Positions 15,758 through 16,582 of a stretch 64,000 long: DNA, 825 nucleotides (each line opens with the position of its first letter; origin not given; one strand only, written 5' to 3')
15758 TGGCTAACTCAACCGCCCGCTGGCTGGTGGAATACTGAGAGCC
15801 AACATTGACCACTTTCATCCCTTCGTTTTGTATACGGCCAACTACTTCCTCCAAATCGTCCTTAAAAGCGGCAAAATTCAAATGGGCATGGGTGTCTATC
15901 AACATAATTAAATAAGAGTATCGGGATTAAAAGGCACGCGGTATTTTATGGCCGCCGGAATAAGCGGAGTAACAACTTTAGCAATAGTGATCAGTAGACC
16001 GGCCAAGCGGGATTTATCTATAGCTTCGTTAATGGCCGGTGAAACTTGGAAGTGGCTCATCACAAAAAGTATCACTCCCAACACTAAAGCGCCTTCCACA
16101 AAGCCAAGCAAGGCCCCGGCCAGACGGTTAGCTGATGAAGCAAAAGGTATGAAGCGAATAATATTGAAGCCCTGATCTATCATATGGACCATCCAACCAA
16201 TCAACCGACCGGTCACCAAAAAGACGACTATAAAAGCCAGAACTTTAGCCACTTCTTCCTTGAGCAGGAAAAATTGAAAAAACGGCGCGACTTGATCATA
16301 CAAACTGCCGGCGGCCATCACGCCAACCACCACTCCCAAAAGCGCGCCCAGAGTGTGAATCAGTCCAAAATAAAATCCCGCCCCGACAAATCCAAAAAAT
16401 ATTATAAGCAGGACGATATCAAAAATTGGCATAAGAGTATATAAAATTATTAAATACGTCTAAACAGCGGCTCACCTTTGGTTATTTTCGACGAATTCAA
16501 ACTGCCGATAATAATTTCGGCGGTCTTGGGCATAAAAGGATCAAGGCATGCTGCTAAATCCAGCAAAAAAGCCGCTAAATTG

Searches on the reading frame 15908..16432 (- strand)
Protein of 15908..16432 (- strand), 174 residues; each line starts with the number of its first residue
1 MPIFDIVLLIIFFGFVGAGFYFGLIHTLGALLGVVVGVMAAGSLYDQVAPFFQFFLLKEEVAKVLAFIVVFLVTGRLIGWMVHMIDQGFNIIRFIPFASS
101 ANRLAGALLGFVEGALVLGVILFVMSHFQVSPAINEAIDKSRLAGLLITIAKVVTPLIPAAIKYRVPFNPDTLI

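Call 55: search_protein_families(library=pfam, proteins=[window:15908-16432:-], max_evalue=0.001)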
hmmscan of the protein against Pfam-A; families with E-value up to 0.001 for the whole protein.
window:15908-16432:- (174 aa): 1 family
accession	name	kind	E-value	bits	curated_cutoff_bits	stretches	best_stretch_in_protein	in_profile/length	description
PF02674.22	Colicin_V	-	4.3e-22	79.1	29.3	1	4-150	1-142/144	Colicin V production protein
